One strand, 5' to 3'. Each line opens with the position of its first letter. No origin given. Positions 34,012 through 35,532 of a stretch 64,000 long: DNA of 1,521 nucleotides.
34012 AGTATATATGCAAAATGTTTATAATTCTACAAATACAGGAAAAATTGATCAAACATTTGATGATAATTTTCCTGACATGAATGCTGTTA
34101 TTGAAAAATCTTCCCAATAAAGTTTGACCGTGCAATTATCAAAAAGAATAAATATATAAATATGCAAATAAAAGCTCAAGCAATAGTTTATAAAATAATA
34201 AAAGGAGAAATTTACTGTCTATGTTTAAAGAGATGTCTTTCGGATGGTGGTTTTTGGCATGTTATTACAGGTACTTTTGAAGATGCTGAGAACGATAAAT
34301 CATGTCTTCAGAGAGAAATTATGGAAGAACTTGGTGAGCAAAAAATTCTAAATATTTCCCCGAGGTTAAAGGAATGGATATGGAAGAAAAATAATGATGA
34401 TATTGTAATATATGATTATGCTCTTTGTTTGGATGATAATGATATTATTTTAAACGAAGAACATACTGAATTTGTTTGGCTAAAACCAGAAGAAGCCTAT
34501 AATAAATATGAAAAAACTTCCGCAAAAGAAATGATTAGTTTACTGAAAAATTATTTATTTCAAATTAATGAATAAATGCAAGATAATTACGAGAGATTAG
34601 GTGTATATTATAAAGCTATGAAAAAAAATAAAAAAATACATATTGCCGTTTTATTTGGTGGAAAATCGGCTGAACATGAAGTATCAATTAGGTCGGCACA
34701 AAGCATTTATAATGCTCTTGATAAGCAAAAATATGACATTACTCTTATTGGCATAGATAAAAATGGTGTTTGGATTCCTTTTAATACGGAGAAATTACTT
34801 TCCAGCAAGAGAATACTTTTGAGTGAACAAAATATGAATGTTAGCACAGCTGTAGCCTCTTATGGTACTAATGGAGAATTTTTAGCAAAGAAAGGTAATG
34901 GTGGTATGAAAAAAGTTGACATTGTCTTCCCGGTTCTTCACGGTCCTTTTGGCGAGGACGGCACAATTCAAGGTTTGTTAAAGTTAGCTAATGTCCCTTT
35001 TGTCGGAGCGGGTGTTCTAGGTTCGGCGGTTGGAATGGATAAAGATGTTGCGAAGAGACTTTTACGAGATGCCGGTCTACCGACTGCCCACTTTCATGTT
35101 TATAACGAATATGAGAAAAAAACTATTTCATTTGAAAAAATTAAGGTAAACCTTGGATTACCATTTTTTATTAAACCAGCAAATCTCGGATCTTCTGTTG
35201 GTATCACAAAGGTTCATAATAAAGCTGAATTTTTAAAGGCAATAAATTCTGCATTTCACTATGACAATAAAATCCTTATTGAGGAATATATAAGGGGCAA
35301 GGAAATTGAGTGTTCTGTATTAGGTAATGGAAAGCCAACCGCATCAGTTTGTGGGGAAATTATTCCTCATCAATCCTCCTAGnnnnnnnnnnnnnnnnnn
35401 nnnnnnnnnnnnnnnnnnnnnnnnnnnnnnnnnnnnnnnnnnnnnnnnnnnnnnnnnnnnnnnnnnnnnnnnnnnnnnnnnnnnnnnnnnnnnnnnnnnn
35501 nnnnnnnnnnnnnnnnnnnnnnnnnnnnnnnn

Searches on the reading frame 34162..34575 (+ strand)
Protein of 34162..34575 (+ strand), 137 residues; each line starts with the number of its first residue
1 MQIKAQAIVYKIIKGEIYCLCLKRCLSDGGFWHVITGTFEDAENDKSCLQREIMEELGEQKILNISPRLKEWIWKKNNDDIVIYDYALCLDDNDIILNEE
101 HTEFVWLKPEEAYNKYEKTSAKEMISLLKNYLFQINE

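Call 22: search_protein_families(library=ncbifam, proteins=[window:34162-34575:+], max_evalue=0.00001)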
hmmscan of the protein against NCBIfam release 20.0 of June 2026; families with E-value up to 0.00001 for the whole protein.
window:34162-34575:+ (137 aa): 3 families
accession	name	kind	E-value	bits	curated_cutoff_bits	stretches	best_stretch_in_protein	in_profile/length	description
NF006961.0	PRK09438.1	equivalog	1.6e-09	37.4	103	0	14-59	17-61/151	dihydroneopterin triphosphate diphosphatase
NF012016.0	PRK15472.1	equivalog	1.9e-09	37.4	95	1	6-125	4-134/141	nucleoside triphosphatase NudI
NF007834.0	PRK10546.1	equivalog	1.8e-08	34.3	156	1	27-133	27-127/135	pyrimidine (deoxy)nucleoside triphosphate diphosphatase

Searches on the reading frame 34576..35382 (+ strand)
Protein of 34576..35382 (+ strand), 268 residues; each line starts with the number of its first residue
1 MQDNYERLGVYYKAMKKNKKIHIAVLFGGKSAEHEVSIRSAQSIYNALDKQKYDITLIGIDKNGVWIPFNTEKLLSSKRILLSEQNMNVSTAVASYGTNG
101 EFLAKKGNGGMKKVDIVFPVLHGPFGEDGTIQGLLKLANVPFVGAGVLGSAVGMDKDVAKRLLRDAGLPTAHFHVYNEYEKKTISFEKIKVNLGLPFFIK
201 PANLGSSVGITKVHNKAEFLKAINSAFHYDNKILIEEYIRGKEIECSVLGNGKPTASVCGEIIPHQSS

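Call 22: search_protein_families(library=ncbifam, proteins=[window:34576-35382:+], max_evalue=0.00001)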
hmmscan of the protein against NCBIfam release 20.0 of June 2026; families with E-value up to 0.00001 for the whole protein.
window:34576-35382:+ (268 aa): 41 families (the best 25 are shown)
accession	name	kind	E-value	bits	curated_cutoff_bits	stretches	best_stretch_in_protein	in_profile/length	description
NF002525.0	PRK01966.1-1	equivalog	8.6e-91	304.6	457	1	19-266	2-251/364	D-alanine--D-alanine ligase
NF002528.0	PRK01966.1-4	subfamily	5.8e-90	301.7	262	1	18-266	2-257/366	D-alanine--D-alanine ligase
NF002526.0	PRK01966.1-2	equivalog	1.1e-75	254.8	449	1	19-266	2-249/362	D-alanine--D-alanine ligase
TIGR01205.1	D_ala_D_alaTIGR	subfamily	4.4e-73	246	245.65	1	22-262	1-216/318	D-alanine--D-alanine ligase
NF000091.3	D_ala_D_ser_VanG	exception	1.8e-68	231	495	1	22-262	2-241/344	D-alanine--D-serine ligase VanG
NF000206.1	D_ala_D_lac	equivalog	1.6e-57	195.1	550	1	19-253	2-224/342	D-alanine--(R)-lactate ligase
NF002378.0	PRK01372.1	subfamily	3.8e-57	193.3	243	2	112-251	57-191/305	D-alanine--D-alanine ligase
NF000207.3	D_ala_D_ser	equivalog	5.5e-55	186.8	520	1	22-262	2-237/342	D-alanine--D-serine ligase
NF002527.0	PRK01966.1-3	equivalog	3.3e-54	184.3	310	1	20-266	2-229/332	D-alanine--D-alanine ligase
NF002529.0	PRK01966.1-5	equivalog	3.5e-52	177.4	472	1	20-263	3-235/348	D-alanine--D-alanine ligase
NF012215.1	D_ala_D_lac_VanD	exception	1.5e-50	172.4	700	1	20-254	3-225/343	D-alanine--(R)-lactate ligase VanD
NF000372.1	D_ala_D_lac_VanI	exception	2.2e-50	171.9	700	1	19-253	2-224/341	D-alanine--(R)-lactate ligase VanI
NF012217.1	D_ala_D_lac_VanA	exception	1.6e-48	165.7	775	1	20-262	3-231/343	D-alanine--(R)-lactate ligase VanA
NF011171.0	PRK14573.1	equivalog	4.8e-48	163.6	1015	1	17-256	448-673/809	bifunctional UDP-N-acetylmuramate--L-alanine ligase/D-alanine--D-alanine ligase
NF011168.0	PRK14570.1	equivalog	6.9e-48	163.9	505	1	22-263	4-240/364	D-alanyl-alanine synthetase A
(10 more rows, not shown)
